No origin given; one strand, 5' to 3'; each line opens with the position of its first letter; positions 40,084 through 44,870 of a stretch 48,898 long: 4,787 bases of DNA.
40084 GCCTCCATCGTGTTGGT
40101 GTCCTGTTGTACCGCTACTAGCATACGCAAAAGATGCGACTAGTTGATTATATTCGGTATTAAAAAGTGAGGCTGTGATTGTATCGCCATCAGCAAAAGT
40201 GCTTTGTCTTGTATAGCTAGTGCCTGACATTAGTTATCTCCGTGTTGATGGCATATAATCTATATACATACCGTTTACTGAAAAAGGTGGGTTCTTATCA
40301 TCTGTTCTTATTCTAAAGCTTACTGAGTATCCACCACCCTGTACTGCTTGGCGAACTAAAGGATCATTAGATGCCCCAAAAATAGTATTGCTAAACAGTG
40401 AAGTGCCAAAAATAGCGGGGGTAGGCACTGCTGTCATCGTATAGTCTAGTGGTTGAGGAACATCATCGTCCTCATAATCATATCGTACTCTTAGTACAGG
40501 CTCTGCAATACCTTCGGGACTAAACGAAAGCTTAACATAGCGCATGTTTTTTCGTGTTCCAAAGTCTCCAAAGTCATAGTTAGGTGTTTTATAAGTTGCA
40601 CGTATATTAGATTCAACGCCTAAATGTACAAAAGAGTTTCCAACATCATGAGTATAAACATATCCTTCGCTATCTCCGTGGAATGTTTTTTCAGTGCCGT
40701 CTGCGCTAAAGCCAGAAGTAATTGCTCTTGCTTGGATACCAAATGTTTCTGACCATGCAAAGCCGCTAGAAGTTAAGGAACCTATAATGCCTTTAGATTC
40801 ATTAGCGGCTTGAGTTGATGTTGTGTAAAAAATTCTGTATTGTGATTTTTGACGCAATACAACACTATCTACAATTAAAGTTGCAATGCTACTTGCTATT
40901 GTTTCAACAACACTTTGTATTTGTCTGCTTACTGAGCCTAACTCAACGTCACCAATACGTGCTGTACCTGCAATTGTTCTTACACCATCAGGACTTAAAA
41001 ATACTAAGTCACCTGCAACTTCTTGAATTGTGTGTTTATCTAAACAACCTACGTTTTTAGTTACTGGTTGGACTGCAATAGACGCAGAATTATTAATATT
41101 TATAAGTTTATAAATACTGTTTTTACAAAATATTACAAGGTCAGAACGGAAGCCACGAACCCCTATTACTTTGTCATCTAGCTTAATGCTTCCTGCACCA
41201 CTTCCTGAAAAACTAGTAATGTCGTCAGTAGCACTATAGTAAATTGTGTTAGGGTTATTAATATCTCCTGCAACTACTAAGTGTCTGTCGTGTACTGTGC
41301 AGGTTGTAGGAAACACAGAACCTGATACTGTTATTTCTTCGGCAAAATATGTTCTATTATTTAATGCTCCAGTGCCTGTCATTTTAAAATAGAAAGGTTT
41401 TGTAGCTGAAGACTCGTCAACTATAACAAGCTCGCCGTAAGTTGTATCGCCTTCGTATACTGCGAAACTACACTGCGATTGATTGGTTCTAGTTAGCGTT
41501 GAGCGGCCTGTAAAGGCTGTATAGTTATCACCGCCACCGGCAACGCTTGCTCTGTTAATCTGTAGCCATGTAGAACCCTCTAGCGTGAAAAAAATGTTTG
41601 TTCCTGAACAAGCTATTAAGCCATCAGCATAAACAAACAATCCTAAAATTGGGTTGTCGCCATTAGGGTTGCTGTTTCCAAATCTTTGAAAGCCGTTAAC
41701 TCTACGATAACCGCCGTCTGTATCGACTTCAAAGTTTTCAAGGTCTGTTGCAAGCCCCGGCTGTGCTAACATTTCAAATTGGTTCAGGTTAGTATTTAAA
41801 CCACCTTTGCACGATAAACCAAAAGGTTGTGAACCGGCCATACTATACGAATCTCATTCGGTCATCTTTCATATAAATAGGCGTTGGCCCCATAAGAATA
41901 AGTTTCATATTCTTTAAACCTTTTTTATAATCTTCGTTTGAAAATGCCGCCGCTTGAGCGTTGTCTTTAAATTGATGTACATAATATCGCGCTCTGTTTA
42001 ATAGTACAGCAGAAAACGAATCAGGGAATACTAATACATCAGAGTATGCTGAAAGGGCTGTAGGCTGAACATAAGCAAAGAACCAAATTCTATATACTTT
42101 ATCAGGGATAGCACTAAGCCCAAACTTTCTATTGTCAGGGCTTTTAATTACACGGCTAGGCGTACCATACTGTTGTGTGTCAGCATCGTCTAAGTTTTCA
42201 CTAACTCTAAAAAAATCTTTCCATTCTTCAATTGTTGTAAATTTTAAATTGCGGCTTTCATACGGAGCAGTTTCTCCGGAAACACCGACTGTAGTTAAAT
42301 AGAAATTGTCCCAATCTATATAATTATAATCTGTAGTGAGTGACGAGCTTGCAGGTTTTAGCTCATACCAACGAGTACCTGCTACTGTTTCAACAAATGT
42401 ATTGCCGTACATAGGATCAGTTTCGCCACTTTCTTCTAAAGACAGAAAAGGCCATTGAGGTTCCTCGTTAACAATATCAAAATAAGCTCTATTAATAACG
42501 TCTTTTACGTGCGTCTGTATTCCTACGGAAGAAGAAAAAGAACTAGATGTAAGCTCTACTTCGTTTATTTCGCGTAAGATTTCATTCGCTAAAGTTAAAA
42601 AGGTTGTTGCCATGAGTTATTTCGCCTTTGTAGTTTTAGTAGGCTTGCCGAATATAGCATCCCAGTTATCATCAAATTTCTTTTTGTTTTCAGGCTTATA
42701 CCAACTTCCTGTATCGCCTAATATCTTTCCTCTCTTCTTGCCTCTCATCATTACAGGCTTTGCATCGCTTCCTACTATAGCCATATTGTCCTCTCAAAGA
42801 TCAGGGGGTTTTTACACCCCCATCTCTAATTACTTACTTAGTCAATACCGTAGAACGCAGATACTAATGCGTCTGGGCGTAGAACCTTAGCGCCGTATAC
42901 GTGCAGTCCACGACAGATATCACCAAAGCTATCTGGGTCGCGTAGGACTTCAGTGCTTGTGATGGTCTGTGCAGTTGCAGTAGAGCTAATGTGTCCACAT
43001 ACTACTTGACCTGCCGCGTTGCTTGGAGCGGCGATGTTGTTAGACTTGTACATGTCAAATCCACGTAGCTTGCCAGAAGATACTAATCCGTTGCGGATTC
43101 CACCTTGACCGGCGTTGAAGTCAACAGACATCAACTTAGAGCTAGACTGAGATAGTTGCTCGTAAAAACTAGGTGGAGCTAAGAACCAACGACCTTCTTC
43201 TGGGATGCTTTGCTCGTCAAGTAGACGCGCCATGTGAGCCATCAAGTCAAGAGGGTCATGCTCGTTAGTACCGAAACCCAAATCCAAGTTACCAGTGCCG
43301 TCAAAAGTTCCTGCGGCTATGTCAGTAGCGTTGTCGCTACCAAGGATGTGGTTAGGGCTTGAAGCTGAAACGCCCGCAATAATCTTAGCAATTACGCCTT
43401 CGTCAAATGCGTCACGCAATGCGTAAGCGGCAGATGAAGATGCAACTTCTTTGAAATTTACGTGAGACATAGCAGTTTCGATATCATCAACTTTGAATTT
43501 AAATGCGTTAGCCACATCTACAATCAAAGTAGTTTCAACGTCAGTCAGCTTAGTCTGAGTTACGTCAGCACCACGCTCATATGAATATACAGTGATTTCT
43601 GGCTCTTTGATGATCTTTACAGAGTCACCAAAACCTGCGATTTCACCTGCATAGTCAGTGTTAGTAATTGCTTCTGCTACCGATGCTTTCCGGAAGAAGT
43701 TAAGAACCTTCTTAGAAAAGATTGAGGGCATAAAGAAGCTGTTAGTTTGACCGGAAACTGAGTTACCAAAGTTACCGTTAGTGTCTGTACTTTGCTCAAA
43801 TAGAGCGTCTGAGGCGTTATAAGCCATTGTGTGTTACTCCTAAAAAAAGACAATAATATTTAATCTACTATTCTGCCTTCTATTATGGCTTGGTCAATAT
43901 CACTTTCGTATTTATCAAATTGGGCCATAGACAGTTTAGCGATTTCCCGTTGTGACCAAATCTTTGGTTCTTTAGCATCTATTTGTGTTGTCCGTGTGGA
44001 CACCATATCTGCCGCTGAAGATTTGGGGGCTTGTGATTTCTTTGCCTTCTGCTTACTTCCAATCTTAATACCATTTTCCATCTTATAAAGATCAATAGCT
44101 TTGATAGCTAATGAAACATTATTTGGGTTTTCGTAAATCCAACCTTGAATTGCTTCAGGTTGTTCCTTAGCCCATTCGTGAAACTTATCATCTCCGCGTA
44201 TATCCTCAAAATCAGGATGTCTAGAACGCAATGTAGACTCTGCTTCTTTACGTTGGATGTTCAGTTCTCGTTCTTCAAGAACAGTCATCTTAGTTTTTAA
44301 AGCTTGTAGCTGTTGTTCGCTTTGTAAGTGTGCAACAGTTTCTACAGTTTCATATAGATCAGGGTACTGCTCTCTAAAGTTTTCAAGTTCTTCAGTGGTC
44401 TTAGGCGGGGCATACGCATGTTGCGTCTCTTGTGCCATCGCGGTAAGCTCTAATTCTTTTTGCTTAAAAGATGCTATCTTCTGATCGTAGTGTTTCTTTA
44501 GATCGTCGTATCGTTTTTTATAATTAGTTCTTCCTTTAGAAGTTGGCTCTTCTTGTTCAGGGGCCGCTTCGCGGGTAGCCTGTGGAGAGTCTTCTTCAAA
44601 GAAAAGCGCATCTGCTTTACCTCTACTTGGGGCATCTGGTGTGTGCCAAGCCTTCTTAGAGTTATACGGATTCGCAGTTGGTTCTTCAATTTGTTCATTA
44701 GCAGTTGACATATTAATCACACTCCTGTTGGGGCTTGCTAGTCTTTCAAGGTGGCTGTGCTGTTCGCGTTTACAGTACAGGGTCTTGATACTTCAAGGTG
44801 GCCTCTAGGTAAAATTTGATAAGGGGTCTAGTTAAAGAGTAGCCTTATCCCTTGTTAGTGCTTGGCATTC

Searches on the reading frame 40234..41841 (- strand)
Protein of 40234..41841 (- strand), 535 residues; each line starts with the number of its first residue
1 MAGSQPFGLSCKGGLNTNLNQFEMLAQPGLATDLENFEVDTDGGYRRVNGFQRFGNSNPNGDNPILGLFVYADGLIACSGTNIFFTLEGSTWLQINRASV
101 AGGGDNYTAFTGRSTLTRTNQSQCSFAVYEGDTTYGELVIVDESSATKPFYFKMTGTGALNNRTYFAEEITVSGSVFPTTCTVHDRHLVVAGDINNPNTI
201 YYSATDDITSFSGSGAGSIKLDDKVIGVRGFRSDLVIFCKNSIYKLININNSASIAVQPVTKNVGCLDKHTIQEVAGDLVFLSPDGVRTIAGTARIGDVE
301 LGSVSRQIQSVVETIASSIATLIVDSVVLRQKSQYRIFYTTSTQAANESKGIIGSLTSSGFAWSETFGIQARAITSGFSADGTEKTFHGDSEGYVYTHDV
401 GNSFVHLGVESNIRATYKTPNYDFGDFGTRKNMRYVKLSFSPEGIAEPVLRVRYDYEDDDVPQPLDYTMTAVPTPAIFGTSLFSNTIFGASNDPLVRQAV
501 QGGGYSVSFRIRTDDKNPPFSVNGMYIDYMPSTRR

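Call 67: search_protein_families(library=phrogs, proteins=[window:40234-41841:-], max_evalue=0.001)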
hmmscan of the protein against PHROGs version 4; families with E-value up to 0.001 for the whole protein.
window:40234-41841:- (535 aa): 3 families
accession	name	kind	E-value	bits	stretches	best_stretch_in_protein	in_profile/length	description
phrog_5107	-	lysis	4.9e-81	273.7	2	73-534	118-532/533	amidase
phrog_3287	-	head and packaging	6.1e-14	52.7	1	26-292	23-278/524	virion structural protein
phrog_376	-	tail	0.00014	21.4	1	145-222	270-339/712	tail protein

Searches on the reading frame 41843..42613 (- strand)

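Call 67: search_protein_families(library=phrogs, proteins=[window:41843-42613:-], max_evalue=0.001)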
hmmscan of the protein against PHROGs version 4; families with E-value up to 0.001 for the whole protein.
window:41843-42613:- (256 aa): 1 family
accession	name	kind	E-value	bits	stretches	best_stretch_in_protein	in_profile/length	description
phrog_10775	-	tail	5.1e-71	240.1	1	1-256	2-237/237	tail protein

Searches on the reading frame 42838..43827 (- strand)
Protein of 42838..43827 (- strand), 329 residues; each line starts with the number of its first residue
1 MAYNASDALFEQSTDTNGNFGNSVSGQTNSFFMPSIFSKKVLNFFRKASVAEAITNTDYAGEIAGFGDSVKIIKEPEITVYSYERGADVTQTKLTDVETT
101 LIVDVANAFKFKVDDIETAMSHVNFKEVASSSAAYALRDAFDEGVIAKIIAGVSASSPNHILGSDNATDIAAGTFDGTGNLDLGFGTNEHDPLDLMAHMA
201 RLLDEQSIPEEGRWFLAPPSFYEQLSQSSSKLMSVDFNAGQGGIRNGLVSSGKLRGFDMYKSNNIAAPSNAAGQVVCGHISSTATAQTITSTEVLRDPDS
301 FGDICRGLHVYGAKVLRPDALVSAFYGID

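Call 67: search_protein_families(library=phrogs, proteins=[window:42838-43827:-], max_evalue=0.001)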
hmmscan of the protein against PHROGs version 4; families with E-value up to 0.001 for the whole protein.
window:42838-43827:- (329 aa): 2 families
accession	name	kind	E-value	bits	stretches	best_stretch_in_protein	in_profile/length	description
phrog_267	-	head and packaging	3e-67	228.6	1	19-323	23-322/410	major head protein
phrog_283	-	head and packaging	1e-11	45.8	1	33-285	7-240/385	major head protein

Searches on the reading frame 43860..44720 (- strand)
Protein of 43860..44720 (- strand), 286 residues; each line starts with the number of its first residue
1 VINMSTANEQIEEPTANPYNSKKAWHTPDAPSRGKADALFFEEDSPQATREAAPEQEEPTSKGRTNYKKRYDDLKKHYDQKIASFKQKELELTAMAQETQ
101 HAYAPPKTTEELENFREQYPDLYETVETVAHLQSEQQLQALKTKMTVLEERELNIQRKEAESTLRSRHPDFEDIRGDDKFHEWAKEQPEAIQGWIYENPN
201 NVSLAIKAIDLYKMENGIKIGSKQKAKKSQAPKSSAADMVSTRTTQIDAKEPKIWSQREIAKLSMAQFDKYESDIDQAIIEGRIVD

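Call 67: search_protein_families(library=phrogs, proteins=[window:43860-44720:-], max_evalue=0.001)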
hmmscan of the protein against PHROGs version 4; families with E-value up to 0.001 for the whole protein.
window:43860-44720:- (286 aa): 1 family
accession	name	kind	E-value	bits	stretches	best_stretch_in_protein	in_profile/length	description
phrog_13678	-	unknown function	2.1e-72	245.3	1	3-285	2-299/300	-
